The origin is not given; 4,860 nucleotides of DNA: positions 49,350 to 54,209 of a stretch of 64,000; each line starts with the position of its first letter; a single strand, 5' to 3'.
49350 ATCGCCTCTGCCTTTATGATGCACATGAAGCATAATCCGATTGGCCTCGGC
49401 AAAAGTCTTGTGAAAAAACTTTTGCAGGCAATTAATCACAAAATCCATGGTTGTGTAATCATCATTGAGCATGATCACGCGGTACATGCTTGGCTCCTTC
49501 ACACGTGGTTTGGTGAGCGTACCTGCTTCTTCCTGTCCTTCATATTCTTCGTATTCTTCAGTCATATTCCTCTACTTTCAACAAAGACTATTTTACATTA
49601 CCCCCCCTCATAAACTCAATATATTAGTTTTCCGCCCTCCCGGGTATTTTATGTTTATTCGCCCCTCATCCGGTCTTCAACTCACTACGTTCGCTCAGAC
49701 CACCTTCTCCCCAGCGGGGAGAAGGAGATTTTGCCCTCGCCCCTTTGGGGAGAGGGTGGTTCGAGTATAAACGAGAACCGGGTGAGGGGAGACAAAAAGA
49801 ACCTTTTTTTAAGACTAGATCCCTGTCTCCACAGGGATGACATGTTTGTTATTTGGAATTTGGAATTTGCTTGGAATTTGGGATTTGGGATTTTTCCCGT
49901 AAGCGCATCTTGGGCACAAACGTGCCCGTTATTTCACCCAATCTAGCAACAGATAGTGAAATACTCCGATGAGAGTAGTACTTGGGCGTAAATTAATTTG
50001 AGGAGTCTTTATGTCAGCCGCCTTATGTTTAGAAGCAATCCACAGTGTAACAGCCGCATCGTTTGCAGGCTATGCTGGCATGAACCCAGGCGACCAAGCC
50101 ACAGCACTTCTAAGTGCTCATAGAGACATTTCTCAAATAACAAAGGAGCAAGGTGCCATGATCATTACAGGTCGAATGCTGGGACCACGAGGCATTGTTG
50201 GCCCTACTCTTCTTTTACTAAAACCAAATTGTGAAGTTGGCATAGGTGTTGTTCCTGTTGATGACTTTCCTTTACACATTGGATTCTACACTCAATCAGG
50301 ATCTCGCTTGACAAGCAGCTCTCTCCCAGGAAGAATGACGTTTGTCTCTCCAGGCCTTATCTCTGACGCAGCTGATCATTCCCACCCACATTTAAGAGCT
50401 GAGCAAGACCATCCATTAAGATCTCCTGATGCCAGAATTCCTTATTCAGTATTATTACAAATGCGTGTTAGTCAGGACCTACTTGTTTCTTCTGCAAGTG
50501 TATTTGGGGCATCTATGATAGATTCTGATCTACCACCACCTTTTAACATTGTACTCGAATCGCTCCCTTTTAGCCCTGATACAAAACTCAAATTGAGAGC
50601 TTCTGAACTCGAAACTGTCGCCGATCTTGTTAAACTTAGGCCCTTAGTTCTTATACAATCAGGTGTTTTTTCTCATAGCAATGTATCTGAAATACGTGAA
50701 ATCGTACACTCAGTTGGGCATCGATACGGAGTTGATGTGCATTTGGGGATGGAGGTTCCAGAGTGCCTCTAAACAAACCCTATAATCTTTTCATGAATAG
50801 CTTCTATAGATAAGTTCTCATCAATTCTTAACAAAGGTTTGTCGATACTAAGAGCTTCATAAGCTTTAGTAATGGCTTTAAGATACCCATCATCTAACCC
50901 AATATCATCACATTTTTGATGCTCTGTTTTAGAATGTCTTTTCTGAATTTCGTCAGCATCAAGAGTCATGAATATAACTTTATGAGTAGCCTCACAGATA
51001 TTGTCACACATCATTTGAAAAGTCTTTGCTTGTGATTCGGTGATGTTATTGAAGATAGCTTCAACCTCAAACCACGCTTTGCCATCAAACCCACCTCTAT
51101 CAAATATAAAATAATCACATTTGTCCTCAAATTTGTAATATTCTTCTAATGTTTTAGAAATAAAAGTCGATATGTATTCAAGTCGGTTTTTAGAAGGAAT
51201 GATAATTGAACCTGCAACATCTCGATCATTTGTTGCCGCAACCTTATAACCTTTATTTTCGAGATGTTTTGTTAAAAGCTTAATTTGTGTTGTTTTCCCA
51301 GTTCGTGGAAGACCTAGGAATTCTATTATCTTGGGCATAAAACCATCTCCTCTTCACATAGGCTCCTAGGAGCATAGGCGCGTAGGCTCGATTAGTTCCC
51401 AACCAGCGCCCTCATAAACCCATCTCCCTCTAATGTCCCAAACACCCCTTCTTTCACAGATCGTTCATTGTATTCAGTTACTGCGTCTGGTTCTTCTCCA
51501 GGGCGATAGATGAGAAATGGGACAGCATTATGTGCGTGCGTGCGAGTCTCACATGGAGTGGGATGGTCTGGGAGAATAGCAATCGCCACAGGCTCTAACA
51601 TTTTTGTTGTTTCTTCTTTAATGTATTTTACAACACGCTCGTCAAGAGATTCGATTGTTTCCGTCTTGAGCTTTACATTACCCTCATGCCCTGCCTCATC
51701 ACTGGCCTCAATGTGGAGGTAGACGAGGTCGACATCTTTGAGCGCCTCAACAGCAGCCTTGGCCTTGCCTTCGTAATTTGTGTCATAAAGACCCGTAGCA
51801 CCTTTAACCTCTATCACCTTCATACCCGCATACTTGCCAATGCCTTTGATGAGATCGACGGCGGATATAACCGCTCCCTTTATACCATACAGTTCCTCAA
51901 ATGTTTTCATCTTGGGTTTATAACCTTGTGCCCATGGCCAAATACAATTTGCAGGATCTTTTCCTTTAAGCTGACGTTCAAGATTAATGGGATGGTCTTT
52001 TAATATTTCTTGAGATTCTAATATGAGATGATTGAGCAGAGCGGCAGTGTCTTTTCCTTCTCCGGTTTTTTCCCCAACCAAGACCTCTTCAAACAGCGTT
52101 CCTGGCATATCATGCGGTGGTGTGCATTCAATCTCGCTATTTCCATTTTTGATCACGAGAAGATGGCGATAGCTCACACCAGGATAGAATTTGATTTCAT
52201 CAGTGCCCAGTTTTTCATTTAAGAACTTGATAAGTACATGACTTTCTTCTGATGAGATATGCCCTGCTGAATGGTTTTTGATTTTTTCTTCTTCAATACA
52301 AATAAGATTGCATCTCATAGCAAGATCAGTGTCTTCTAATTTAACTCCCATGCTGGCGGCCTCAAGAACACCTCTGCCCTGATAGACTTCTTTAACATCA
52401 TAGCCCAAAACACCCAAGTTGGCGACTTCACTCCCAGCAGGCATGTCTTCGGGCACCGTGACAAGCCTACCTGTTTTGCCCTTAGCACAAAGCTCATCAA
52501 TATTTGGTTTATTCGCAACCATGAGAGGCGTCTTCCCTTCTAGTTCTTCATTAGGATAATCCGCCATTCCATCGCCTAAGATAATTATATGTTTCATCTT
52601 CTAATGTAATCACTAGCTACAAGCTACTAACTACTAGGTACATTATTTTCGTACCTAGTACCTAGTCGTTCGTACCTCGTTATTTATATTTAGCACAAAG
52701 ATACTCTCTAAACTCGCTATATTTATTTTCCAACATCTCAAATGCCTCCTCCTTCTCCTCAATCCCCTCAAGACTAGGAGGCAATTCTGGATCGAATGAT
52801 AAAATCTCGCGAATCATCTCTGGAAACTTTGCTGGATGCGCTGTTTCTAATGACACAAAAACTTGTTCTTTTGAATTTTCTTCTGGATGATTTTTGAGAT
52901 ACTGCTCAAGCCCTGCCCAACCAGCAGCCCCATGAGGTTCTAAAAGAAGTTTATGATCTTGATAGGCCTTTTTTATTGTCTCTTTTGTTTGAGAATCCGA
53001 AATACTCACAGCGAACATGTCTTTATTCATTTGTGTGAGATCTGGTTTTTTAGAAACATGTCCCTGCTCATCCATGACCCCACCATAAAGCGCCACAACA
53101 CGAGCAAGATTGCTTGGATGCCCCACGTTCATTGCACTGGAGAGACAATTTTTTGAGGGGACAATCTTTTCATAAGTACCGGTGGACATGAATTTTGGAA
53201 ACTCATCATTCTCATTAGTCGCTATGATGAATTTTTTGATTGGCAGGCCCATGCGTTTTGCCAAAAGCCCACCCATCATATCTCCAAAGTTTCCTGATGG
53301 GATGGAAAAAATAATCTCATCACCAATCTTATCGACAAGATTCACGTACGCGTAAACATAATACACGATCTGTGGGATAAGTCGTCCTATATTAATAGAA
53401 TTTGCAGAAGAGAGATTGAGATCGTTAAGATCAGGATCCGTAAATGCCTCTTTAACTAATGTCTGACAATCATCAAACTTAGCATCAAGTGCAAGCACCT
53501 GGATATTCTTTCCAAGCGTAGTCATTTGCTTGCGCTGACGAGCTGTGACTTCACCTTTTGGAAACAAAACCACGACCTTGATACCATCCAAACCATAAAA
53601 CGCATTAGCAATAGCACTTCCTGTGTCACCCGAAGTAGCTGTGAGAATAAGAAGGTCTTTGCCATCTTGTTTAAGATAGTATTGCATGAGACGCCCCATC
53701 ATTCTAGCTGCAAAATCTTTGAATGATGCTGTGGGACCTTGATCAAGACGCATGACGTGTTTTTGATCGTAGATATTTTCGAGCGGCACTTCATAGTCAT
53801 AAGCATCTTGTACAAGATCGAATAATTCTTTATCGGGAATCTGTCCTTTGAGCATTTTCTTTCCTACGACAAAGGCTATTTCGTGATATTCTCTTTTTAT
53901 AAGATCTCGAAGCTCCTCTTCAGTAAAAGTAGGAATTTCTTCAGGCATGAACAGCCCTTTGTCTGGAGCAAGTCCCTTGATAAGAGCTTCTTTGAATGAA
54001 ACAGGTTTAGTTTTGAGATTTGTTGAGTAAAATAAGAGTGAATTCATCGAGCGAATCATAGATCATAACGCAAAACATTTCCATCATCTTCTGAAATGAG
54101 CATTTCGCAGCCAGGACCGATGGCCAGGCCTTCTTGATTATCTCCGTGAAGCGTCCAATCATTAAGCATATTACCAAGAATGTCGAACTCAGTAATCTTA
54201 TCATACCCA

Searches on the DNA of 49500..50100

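Call 55: search_rna_families(source=window, start=49500, end=50100, threshold=evalue, max_evalue=5)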
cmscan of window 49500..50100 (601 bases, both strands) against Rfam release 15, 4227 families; matches with E-value up to 5: 4.
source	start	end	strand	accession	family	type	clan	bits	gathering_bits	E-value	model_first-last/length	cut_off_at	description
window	49694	49765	-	RF03861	mir-4484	Gene; miRNA;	-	20.1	90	0.67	1-89/89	no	mir-4484 microRNA precursor family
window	49691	49774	+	RF00874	mir-BART12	Gene; miRNA;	-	17.2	70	1.8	1-84/84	no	mir-BART12 microRNA precursor family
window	49703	49756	+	RF04128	MIR8562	Gene; miRNA;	-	16.4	211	1.7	1-242/242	no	MIR8562 microRNA precursor family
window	49776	49943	-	RF01407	STnc560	Gene; sRNA;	-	14.7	55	1.2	1-214/214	no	STnc560 Hfq binding RNA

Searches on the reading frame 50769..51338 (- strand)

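Call 76: search_protein_families(library=pfam, proteins=[window:50769-51338:-], max_evalue=0.001)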
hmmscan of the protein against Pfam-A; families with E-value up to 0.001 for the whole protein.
window:50769-51338:- (189 aa): 4 families
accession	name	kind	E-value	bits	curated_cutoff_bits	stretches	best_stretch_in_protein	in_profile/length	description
PF08433.16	KTI12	-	1.8e-07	31.4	22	0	1-42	1-41/271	Chromatin associated protein KTI12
PF02223.23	Thymidylate_kin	-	4.1e-07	30.3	27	0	9-37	3-31/185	Thymidylate kinase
PF13521.12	AAA_28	-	3.5e-05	24.5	27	1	7-106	4-107/164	AAA domain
PF01712.25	dNK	-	0.00014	22.1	27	1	13-166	9-169/203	Deoxynucleoside kinase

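Call 99: search_protein_families(library=padloc, proteins=[window:50769-51338:-], max_evalue=0.01)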
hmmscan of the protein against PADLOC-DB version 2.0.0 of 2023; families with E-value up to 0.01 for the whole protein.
window:50769-51338:- (189 aa): 1 family
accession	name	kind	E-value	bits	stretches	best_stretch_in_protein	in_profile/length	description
PDLC02911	VakA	-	3.8e-05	22.3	1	1-176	1-149/163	-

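Call 100: search_protein_families(library=phrogs, proteins=[window:50769-51338:-], max_evalue=0.01)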
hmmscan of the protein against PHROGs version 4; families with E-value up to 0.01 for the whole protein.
window:50769-51338:- (189 aa): 2 families
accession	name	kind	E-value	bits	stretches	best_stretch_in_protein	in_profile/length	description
phrog_761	-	other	2.6e-09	38.2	1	1-187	18-209/362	thymidylate kinase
phrog_168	-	DNA, RNA and nucleotide metabolism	0.0088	16.7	0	6-138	46-151/314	clamp loader of DNA polymerase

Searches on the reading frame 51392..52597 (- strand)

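Call 31: search_protein_families(library=ncbifam, proteins=[window:51392-52597:-], max_evalue=0.00001)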
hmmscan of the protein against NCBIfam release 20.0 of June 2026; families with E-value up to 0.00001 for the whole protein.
window:51392-52597:- (401 aa): 6 families
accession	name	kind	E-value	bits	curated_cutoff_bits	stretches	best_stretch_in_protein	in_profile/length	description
NF003242.0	PRK04200.1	equivalog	2.4e-172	573.3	426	1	1-399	1-393/395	cofactor-independent phosphoglycerate mutase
TIGR02535.1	hyp_Hser_kinase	hypoth_equivalog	2.8e-166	553.2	446.3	1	1-399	1-396/397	proposed homoserine kinase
TIGR00306.2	apgM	subfamily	4.2e-157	523.3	320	1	2-398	1-402/403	2,3-bisphosphoglycerate-independent phosphoglycerate mutase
NF003104.0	PRK04024.1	equivalog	2.8e-103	345.9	489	1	1-397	3-399/412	2,3-bisphosphoglycerate-independent phosphoglycerate mutase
NF003160.0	PRK04135.1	equivalog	1e-61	208.8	468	1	2-399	17-392/403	2,3-bisphosphoglycerate-independent phosphoglycerate mutase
NF038358.1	phophono_PhpG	equivalog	4.3e-61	206.9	545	1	4-399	3-416/417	CMP-5'-phosphonoformate--3-phosphoglycerate phosphonoformyl transferase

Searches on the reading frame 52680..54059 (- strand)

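Call 31: search_protein_families(library=ncbifam, proteins=[window:52680-54059:-], max_evalue=0.00001)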
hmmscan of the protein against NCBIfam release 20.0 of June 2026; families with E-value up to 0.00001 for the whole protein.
window:52680-54059:- (459 aa): 2 families
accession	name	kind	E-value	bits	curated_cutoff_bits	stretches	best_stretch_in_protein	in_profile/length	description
TIGR00260.1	thrC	equivalog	1.8e-75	254.2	167.1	1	77-419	16-331/340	threonine synthase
TIGR01124.1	ilvA_2Cterm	equivalog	3.4e-06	25.9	411.3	0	304-396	205-295/499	threonine ammonia-lyase, biosynthetic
